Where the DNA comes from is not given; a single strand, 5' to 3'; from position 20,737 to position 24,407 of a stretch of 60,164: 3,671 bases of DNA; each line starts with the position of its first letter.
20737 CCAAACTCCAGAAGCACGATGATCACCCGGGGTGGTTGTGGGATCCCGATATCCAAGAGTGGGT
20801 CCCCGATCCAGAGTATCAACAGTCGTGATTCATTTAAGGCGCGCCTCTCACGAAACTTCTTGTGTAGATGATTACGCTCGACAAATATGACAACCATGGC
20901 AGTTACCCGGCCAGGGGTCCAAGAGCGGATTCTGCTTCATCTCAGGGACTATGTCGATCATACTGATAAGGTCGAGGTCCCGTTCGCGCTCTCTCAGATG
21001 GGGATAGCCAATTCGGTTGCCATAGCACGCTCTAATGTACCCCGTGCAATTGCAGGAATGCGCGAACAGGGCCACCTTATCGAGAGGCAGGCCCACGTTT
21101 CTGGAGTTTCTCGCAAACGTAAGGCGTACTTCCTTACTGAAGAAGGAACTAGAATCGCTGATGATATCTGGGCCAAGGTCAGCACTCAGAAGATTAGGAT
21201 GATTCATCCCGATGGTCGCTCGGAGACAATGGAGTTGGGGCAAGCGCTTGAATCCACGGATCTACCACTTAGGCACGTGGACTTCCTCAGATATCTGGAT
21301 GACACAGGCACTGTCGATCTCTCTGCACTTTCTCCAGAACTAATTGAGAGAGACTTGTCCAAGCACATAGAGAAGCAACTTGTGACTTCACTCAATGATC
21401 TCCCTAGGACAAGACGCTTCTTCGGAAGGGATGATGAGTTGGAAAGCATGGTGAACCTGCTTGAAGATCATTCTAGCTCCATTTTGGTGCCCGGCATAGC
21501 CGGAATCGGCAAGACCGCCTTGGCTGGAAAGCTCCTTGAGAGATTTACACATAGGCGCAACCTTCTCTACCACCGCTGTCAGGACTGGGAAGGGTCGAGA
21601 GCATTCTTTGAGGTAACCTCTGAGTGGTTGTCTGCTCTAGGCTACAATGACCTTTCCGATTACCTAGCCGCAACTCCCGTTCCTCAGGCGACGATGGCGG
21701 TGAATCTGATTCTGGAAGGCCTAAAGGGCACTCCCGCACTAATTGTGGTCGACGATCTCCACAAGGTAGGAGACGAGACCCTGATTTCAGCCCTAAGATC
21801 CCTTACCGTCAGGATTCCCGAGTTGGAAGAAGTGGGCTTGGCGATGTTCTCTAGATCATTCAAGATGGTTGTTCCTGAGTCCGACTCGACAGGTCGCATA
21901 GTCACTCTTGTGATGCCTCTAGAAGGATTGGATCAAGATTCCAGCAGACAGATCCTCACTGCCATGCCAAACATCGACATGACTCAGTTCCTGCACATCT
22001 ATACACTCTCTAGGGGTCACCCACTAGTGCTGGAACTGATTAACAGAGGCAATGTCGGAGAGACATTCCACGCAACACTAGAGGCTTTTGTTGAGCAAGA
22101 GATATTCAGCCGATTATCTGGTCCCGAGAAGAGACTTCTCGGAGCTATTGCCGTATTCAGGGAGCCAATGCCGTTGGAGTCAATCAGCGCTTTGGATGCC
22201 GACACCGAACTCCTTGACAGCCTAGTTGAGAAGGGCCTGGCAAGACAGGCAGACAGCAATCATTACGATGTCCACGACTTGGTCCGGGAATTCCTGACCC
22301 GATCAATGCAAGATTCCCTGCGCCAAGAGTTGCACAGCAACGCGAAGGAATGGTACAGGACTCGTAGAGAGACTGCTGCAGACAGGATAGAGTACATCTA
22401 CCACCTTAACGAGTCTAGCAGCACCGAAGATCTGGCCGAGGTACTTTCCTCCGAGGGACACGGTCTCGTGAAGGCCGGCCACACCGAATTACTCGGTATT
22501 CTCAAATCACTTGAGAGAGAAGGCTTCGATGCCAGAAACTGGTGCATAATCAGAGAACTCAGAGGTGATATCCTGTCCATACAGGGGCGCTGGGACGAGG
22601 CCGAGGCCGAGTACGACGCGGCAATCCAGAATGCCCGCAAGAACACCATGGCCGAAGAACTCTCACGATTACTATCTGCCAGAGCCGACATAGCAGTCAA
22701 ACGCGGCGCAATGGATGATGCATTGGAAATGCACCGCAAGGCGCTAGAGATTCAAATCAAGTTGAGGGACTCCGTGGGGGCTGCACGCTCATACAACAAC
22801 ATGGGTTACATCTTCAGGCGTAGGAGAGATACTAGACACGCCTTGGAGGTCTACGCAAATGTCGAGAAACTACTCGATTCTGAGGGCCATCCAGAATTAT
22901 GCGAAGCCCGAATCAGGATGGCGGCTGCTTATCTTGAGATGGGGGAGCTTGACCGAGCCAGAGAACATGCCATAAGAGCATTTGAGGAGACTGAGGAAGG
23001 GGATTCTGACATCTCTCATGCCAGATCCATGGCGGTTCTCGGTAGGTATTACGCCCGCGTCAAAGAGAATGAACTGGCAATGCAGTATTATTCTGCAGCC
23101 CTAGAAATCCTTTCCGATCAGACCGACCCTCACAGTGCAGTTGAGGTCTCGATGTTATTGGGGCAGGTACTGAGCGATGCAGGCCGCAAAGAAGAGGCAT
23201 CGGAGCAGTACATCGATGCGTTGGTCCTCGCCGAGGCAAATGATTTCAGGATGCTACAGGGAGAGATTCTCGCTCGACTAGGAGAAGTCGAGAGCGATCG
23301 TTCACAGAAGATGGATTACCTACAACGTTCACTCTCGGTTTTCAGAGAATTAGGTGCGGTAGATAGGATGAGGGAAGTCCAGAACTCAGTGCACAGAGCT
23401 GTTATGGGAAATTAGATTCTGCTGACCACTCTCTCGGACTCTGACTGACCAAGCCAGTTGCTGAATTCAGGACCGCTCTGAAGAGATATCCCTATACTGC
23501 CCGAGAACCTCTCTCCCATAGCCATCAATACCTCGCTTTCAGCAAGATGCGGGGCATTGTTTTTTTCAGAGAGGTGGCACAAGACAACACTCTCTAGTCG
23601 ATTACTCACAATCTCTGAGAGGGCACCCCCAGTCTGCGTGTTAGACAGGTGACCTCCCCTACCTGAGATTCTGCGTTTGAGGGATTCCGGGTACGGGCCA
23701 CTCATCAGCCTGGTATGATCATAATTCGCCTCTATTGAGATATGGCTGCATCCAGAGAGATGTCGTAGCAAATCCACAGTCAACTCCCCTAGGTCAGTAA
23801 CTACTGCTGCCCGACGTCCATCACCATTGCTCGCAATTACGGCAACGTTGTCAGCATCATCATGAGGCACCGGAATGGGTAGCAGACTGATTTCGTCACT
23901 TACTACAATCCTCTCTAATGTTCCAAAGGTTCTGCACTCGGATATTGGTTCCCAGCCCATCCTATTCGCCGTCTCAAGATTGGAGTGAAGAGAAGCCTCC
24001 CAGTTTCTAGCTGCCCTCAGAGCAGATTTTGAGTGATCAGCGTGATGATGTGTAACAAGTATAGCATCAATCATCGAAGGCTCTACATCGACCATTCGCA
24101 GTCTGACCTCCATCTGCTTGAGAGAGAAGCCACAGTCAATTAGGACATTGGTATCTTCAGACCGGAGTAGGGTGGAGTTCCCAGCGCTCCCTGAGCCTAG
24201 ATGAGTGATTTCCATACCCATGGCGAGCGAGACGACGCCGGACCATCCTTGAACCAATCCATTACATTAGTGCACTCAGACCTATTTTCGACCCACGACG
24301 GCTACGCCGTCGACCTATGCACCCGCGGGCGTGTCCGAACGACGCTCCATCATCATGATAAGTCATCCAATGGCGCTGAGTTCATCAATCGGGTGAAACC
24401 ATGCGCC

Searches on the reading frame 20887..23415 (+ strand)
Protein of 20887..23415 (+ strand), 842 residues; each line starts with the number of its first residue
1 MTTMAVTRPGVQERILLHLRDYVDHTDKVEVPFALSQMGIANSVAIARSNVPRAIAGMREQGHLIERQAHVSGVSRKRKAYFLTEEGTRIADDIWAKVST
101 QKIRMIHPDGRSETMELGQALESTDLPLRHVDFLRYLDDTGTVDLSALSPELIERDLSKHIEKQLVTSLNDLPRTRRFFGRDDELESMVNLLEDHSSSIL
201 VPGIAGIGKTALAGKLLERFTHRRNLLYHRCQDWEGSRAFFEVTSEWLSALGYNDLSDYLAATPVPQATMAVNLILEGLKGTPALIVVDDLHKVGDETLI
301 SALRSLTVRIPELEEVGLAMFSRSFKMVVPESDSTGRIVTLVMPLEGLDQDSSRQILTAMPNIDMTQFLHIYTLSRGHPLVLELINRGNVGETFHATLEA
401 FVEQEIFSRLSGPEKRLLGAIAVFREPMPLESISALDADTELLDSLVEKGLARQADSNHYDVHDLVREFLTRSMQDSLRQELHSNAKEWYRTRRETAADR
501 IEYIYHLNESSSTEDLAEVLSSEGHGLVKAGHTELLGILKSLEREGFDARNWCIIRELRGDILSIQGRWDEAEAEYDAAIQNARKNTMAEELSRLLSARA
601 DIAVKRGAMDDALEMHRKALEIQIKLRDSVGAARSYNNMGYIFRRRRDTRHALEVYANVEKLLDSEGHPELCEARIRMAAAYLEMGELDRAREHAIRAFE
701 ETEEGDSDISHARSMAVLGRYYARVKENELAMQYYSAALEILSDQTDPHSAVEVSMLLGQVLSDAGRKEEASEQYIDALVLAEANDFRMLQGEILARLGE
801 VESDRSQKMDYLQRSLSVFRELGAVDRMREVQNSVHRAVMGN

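Call 9: search_protein_families(library=pfam, proteins=[window:20887-23415:+], max_evalue=0.001)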
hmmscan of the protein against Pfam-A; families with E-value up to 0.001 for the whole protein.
window:20887-23415:+ (842 aa): 17 families
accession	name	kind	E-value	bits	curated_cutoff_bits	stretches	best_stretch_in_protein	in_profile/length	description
PF13424.12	TPR_12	-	1.8e-20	73.4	30.1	2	593-656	3-68/77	Tetratricopeptide repeat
PF00515.34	TPR_1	-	4.3e-12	45.8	27.8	0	673-698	2-27/34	Tetratricopeptide repeat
PF13191.12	AAA_16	-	3.2e-10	41.2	32.6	1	177-306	1-155/167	AAA ATPase domain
PF07719.23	TPR_2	-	1.2e-09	38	27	0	559-585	7-33/34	Tetratricopeptide repeat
PF13432.12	TPR_16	-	5.3e-09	36.8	32.7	0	757-810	2-55/65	Tetratricopeptide repeat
PF09976.15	TPR_21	-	2.3e-08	34.4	25.5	1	538-593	135-181/193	Tetratricopeptide repeat-like domain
PF17874.7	TPR_MalT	-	5.6e-08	32.9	45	1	598-789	6-198/336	MalT-like TPR region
PF13181.12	TPR_8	-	4.3e-07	30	25.7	0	712-741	1-30/34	Tetratricopeptide repeat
PF13374.12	TPR_10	-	1.6e-05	25.2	27.5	0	758-783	8-33/42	Tetratricopeptide repeat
PF13401.12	AAA_22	-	2.1e-05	25.3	27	1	195-307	4-108/130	AAA domain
PF14559.12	TPR_19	-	2.1e-05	25.2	25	0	669-698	22-51/68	Tetratricopeptide repeat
PF13176.12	TPR_7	-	5.8e-05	23.3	27.9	0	636-658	2-24/36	Tetratricopeptide repeat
PF10602.15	RPN7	-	8.4e-05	22.8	29.6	0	566-668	9-108/174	26S proteasome subunit RPN7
PF13428.12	TPR_14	-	9.3e-05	23.2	23.5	0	673-701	2-30/44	Tetratricopeptide repeat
PF01637.24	ATPase_2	-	0.00016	22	33.2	1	178-356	1-198/225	ATPase domain predominantly from Archaea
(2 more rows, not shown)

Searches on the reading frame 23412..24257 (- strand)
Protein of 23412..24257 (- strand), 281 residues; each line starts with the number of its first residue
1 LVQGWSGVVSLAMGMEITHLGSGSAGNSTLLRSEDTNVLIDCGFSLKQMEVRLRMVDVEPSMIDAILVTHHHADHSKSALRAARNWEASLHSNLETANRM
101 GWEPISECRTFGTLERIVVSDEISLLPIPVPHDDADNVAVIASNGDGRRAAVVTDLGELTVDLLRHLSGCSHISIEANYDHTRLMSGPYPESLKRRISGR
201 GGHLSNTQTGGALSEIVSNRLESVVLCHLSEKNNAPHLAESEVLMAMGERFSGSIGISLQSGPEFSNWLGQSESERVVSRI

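Call 9: search_protein_families(library=pfam, proteins=[window:23412-24257:-], max_evalue=0.001)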
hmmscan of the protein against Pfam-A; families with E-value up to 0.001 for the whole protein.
window:23412-24257:- (281 aa): 2 families
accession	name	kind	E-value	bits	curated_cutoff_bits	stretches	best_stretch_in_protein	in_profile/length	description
PF12706.13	Lactamase_B_2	-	1.4e-14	54.7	27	1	36-216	1-190/200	Beta-lactamase superfamily domain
PF00753.33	Lactamase_B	-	2e-14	54.4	22.7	1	24-127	4-97/196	Metallo-beta-lactamase superfamily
